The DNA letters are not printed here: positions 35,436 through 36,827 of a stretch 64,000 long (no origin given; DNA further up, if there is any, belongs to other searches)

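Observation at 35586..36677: Uncharacterised BioD/DUF1611-like P-loop protein inside an arginine operon that lacks argA/argJ: candidate missing first-step enzyme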

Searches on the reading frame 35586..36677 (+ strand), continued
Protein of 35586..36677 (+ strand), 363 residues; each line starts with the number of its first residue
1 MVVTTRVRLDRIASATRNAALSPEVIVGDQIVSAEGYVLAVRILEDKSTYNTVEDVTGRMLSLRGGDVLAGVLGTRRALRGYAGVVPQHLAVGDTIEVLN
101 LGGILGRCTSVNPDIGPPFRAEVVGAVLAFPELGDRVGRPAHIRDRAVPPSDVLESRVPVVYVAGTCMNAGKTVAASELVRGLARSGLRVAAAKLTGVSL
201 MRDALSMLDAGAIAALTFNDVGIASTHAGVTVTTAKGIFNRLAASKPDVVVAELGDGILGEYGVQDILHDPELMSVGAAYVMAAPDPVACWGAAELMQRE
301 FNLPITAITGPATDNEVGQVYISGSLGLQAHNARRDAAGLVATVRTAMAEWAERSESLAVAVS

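Call 62: search_solved_structures(query=A1, max_evalue=10, show_alignments=5)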
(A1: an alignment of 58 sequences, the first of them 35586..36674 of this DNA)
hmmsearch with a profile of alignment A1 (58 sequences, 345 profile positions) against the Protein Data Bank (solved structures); distinct sequences matched with E-value up to 10: 45.
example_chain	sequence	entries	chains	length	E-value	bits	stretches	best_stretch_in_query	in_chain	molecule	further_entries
1rj9_A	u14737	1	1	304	0.0001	24.5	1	107-181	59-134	Signal Recognition Protein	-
2j7p_D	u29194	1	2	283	0.00017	23.7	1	107-181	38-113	CELL DIVISION PROTEIN FTSY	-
2cnw_D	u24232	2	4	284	0.00018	23.7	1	107-181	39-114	CELL DIVISION PROTEIN FTSY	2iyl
1okk_D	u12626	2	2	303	0.00021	23.4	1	107-181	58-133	CELL DIVISION PROTEIN FTSY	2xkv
2q9a_A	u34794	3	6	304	0.00021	23.4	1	107-181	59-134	Cell division protein ftsY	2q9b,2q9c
3fgn_A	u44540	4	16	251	0.00022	23.4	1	144-193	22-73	Dethiobiotin synthetase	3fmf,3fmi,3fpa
6cve_A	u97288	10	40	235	0.0013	20.9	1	149-193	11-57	ATP-dependent dethiobiotin synthetase BioD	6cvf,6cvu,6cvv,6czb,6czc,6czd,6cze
6nka_A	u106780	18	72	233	0.0015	20.6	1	149-193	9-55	ATP-dependent dethiobiotin synthetase BioD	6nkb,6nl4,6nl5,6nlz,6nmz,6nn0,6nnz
4wop_A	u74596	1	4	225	0.004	19.3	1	149-193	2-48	ATP-dependent dethiobiotin synthetase BioD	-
4oyh_A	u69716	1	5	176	0.0077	18.3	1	146-189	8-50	Molybdopterin-guanine dinucleotide biosynthesis protein B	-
1dts_A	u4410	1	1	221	0.0079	18.3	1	152-185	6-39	DETHIOBIOTIN SYNTHETASE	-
1a82_A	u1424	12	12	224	0.0082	18.2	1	152-185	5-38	DETHIOBIOTIN SYNTHETASE | PROTEIN (DETHIOBIOTIN SYNTHETASE) | DETHIOBIOTIN SYNTHASE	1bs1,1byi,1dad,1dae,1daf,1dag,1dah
5l3r_A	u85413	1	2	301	0.015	17.4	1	142-180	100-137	Signal recognition particle 54 kDa protein, chloroplastic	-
4nkr_A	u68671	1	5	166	0.022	16.8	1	149-189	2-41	Molybdopterin-guanine dinucleotide biosynthesis protein B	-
3of5_A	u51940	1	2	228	0.032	16.3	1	152-185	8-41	Dethiobiotin synthetase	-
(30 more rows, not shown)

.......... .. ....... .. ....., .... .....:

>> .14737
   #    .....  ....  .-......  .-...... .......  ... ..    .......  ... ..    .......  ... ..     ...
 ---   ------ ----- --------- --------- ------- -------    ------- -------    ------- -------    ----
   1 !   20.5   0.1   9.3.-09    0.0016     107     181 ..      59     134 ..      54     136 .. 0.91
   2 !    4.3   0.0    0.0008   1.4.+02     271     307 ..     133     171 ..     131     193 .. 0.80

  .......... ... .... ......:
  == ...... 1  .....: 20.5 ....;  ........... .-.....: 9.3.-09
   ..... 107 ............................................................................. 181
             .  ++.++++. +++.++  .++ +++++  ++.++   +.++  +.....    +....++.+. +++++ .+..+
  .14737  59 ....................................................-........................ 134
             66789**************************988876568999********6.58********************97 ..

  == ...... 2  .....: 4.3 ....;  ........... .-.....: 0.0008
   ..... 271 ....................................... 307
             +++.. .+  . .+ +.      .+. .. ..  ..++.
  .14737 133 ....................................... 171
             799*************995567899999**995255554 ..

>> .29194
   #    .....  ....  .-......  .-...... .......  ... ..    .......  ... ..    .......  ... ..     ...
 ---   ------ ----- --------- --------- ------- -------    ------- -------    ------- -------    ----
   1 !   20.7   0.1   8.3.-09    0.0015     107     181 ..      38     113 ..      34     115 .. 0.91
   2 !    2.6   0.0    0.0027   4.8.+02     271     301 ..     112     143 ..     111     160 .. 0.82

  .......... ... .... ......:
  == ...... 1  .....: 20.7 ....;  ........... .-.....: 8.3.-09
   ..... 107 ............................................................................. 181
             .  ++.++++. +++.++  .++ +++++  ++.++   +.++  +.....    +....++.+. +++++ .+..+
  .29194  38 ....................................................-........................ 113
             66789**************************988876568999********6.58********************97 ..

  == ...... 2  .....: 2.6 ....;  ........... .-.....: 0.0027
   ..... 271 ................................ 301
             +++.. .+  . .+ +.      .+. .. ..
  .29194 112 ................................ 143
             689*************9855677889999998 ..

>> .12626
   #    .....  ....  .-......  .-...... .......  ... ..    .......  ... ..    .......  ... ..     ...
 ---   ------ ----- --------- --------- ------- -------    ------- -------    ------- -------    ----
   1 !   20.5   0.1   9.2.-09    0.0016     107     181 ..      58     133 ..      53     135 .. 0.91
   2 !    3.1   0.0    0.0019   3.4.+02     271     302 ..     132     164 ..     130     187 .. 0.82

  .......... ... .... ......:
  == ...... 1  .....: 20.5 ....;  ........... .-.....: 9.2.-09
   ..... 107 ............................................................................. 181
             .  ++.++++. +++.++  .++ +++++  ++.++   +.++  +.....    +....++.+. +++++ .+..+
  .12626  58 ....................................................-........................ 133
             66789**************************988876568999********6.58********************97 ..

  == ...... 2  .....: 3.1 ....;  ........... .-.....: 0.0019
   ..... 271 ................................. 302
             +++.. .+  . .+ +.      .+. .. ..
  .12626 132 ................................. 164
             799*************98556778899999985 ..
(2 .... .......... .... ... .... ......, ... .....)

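Call 64: find_homologous_proteins(query=P0217, max_evalue=1e-10)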
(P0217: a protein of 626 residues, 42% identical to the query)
Query P0217 (626 aa): 133 proteins with E <= 1e-10 among 8000 candidates; the best 120 are listed.
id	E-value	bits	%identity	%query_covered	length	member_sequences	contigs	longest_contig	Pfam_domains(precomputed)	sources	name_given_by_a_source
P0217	0.0e+0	1354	100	100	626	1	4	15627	PF00696.34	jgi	jgi:acetylglutamate kinase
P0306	7.8e-97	344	53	51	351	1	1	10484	-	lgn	-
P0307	1.1e-94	336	58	48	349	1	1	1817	-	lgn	-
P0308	3.4e-94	335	57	47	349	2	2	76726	-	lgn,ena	-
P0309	1.2e-92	330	54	50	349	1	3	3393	-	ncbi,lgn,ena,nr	ncbi:MAG TPA: hypothetical protein PKA64_14960 [Myxococcota bacterium]|nr:hypothetical protein [Myxo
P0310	5.9e-92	327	52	50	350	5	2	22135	-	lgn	-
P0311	3.8e-91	325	54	49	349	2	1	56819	-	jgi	jgi:hypothetical protein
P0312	6.4e-91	324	56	48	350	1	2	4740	-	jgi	-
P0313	6.5e-91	324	54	50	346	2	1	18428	-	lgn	-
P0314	1.0e-90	323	54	50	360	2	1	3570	-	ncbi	-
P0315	1.1e-90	323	53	50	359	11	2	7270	-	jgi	jgi:hypothetical protein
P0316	5.3e-90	321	53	50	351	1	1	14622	-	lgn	-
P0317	6.6e-90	321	56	47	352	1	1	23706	-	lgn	-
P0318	1.3e-89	320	57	47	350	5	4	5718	-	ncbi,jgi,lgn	jgi:hypothetical protein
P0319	2.2e-89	319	53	47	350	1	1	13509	-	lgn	-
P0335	2.7e-85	305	55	48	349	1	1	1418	-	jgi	jgi:hypothetical protein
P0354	4.8e-59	219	44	48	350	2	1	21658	PF07755.18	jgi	jgi:hypothetical protein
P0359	1.9e-57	213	43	48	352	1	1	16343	PF07755.18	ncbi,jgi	ncbi:MAG TPA: hypothetical protein VGJ37_09615 [Pyrinomonadaceae bacterium]|jgi:hypothetical protein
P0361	2.1e-57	213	42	48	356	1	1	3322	PF07755.18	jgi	-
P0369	3.7e-56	209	44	48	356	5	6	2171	PF07755.18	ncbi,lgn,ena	-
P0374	1.3e-55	207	43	44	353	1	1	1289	PF07755.18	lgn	-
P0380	7.3e-54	202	39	50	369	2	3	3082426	-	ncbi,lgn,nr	ncbi:MAG: hypothetical protein N0A16_05705 [Blastocatellia bacterium]|nr:hypothetical protein [Blast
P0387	5.1e-50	189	42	49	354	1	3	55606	-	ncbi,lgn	ncbi:MAG: hypothetical protein WBM54_04640 [Woeseia sp.]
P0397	9.0e-47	178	43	44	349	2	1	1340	PF07755.18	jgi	-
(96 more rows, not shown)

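Call 65: find_encoding_contigs(protein=P0217, flank=8000, max_places=3)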
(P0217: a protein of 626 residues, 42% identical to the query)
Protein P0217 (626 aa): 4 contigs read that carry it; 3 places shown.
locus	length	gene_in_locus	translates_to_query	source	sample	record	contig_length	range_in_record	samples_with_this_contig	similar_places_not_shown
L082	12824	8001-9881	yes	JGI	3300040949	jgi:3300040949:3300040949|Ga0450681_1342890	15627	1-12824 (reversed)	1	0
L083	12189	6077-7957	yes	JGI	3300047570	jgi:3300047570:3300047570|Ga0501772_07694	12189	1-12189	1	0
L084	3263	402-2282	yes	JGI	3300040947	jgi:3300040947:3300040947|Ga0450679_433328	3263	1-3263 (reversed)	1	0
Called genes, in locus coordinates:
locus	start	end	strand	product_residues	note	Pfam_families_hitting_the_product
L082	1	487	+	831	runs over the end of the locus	-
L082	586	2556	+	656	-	PF17804:TSP_NTD, PF00595:PDZ, PF03572:Peptidase_S41, PF11818:DUF3340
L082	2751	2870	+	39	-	-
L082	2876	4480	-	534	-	-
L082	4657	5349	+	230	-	-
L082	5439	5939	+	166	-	-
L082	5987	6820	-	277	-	-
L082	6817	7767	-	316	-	PF00491:Arginase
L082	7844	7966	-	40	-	-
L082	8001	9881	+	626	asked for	PF00696:AA_kinase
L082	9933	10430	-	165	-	PF00578:AhpC-TSA, PF08534:Redoxin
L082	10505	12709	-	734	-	PF16656:Pur_ac_phosph_N, PF00149:Metallophos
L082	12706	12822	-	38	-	?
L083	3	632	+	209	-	?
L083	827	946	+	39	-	-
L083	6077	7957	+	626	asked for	PF00696:AA_kinase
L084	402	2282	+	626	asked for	PF00696:AA_kinase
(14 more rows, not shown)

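Call 66: find_encoding_contigs(protein=P0387, flank=10000, max_places=2)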
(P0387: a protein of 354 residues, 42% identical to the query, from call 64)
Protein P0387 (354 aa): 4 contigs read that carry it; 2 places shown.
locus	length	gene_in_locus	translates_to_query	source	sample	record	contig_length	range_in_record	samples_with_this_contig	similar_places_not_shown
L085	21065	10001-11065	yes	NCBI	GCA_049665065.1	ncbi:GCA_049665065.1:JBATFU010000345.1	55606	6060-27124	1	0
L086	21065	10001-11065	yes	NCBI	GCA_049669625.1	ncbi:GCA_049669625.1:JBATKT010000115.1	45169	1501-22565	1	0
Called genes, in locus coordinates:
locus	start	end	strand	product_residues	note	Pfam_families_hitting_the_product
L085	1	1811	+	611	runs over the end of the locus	PF02734:Dak2, PF21645:FakA-like_M, PF02645:DegV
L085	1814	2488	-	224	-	PF02586:SRAP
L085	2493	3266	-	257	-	PF01061:ABC2_membrane, PF12698:ABC2_membrane_3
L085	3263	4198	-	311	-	PF00005:ABC_tran, PF13304:AAA_21 (weak)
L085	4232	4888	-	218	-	-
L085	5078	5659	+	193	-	PF05280:FlhC (faint)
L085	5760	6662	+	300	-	PF09296:NUDIX-like, PF09297:Zn_ribbon_NUD (weak), PF00293:NUDIX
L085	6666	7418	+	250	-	PF05742:TANGO2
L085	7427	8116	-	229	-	PF02230:Abhydrolase_2, PF12146:Hydrolase_4 (faint), PF00561:Abhydrolase_1 (weak), PF12697:Abhydrolase_6 (weak), PF01738:DLH (weak), PF07859:Abhydrolase_3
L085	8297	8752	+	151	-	PF01316:Arg_repressor, PF02863:Arg_repressor_C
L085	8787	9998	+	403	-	PF00764:Arginosuc_synth, PF20979:Arginosuc_syn_C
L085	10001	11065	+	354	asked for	-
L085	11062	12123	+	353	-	PF01118:Semialdhyde_dh, PF22698:Semialdhyde_dhC_1, PF02774:Semialdhyde_dhC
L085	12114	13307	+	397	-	PF00202:Aminotran_3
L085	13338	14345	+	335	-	PF02729:OTCace_N, PF00185:OTCace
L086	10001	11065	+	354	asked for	-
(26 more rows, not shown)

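Call 70: find_homologous_proteins(query=P0387, max_evalue=1e-20)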
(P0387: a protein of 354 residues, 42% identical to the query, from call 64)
Query P0387 (354 aa): 7103 proteins with E <= 1e-20 among 8000 candidates; the best 120 are listed.
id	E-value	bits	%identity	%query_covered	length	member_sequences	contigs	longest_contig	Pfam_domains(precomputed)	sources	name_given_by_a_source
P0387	6.4e-223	757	100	100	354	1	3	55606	-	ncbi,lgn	ncbi:MAG: hypothetical protein WBM54_04640 [Woeseia sp.]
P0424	7.3e-209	711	93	100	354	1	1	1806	-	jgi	jgi:hypothetical protein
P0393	1.1e-208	710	93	100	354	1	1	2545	-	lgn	-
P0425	1.8e-208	710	93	99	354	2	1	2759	-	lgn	-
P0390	2.6e-208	709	92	100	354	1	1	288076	-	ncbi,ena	-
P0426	6.7e-204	694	91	100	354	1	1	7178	-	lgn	-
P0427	4.6e-203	692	91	100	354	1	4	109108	-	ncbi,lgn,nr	ncbi:MAG: hypothetical protein HKN35_12750 [Woeseia sp.]|nr:hypothetical protein [Woeseia sp.] MBT80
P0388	4.9e-190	649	86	98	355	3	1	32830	PF03205.21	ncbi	-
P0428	2.0e-189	647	86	99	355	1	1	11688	PF03205.21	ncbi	ncbi:MAG: hypothetical protein RIA65_12210 [Woeseia sp.]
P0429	3.0e-188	643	87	98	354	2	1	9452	-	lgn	-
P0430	1.8e-186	637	85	99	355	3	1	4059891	PF03205.21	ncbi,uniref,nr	ncbi:P-loop NTPase family protein [Woeseia oceani]|uniref:DUF1611 domain-containing protein n=1 Tax=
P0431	7.8e-186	635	83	100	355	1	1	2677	-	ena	-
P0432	3.1e-185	633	84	99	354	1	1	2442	-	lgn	-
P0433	4.4e-185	633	84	98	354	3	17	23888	-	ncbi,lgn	-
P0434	3.4e-184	630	83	99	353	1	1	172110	-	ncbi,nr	ncbi:MAG: hypothetical protein U5K76_09540 [Woeseiaceae bacterium]|nr:hypothetical protein [Woeseiac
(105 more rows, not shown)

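Call 71: find_encoding_contigs(protein=P0236, flank=8000, max_places=2)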
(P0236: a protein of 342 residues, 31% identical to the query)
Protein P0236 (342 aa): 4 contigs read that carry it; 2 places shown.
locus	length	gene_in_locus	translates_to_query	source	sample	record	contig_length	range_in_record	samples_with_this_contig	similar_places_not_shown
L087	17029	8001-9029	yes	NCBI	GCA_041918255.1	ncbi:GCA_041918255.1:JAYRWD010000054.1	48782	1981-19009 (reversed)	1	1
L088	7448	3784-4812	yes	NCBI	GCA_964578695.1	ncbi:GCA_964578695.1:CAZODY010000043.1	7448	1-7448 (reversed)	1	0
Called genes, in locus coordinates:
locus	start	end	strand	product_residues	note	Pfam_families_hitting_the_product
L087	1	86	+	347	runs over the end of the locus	PF02557:VanY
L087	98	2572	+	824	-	PF13439:Glyco_transf_4, PF13579:Glyco_trans_4_4 (faint), PF00534:Glycos_transf_1, PF13524:Glyco_trans_1_2 (faint), PF13692:Glyco_trans_1_4, PF13439:Glyco_transf_4, PF00534:Glycos_transf_1, PF13692:Glyco_trans_1_4, +1 more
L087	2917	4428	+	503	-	-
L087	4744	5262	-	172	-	-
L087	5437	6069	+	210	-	PF03575:Peptidase_S51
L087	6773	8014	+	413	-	PF00764:Arginosuc_synth, PF06508:QueC (weak), PF20979:Arginosuc_syn_C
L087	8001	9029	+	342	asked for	-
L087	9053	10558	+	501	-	PF00206:Lyase_1, PF14698:ASL_C2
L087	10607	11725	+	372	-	PF01546:Peptidase_M20, PF07687:M20_dimer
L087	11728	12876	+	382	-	-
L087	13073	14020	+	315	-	PF02729:OTCace_N, PF00185:OTCace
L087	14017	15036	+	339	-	PF00988:CPSase_sm_chain, PF00117:GATase, PF07722:Peptidase_C26 (weak)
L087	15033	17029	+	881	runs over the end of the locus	PF25596:CPSase_L_D1, PF02222:ATP-grasp, PF02655:ATP-grasp_3 (weak), PF02786:CPSase_L_D2, PF02787:CPSase_L_D3, PF25596:CPSase_L_D1, PF02222:ATP-grasp (weak), PF02786:CPSase_L_D2, +1 more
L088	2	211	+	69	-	?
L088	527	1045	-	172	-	-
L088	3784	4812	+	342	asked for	-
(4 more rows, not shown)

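Call 72: find_encoding_contigs(protein=P0380, flank=8000, max_places=1)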
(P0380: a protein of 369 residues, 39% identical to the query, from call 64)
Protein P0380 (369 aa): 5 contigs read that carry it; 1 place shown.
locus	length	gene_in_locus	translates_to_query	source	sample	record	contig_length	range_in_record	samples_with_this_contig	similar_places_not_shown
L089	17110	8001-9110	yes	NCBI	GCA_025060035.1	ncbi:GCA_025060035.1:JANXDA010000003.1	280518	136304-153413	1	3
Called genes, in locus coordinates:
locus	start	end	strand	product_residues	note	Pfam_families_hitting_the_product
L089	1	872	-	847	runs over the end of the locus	PF00246:Peptidase_M14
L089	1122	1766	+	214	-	-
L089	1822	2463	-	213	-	-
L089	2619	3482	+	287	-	PF00005:ABC_tran, PF13304:AAA_21 (weak)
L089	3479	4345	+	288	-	PF00005:ABC_tran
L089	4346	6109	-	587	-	PF02310:B12-binding, PF04055:Radical_SAM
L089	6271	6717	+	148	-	PF01316:Arg_repressor, PF02863:Arg_repressor_C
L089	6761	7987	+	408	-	PF00764:Arginosuc_synth, PF20979:Arginosuc_syn_C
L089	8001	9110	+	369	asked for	-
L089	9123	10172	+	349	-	PF01118:Semialdhyde_dh, PF02774:Semialdhyde_dhC, PF22698:Semialdhyde_dhC_1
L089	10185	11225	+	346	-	PF02729:OTCace_N, PF00185:OTCace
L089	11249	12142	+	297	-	PF00696:AA_kinase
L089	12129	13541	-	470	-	PF00206:Lyase_1, PF14698:ASL_C2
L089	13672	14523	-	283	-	PF08279:HTH_11 (faint), PF13518:HTH_28 (faint), PF13545:HTH_Crp_2 (faint), PF12802:MarR_2 (faint), PF13412:HTH_24 (faint), PF04545:Sigma70_r4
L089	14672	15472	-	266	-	PF08543:Phos_pyr_kin, PF00294:PfkB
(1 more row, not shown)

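Call 93: search_protein_families(library=ncbifam, proteins=[L082:7860-9881:+, L087:11728-12876:+], max_evalue=0.001)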
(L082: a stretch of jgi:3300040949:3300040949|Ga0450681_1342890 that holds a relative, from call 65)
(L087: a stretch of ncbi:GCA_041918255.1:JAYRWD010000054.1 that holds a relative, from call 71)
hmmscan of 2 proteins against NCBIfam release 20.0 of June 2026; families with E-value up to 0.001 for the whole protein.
L082:7860-9881:+ (673 aa): 11 families
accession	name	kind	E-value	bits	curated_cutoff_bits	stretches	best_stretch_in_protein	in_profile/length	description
TIGR00761.1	argB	equivalog_domain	8.4e-37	126.9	151.3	1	411-642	2-231/231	acetylglutamate kinase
NF003641.0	PRK05279.1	equivalog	4.2e-30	105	344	2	547-666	170-290/441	amino-acid N-acetyltransferase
TIGR01890.1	N-Ac-Glu-synth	equivalog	4.3e-27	95.1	202.85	1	396-665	5-277/429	amino-acid N-acetyltransferase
NF003387.0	PRK04531.1-2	equivalog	2.2e-22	79.2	426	1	407-665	35-286/441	acetylglutamate kinase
NF010659.0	PRK14058.1-1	equivalog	4.8e-18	65.2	223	1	423-649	11-253/267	[LysW]-aminoadipate kinase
NF003386.0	PRK04531.1-1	equivalog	3.1e-14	52.8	417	1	409-665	42-291/442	acetylglutamate kinase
NF010662.0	PRK14058.1-4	equivalog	2.2e-13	50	194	1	411-649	2-248/264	[LysW]-aminoadipate/[LysW]-glutamate kinase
NF010661.0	PRK14058.1-3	equivalog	4.2e-13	49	251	1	429-660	18-267/283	acetylglutamate/acetylaminoadipate kinase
NF010660.0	PRK14058.1-2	equivalog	3.1e-08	33.7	241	1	425-649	13-245/249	[LysW]-aminoadipate/[LysW]-glutamate kinase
TIGR01027.1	proB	equivalog_domain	1e-06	28.2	186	1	567-666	146-252/363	glutamate 5-kinase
NF040647.1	IPPK_Arch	equivalog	1.4e-06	27.8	120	0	565-664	153-258/259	isopentenyl phosphate kinase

L087:11728-12876:+ (382 aa): 0 families
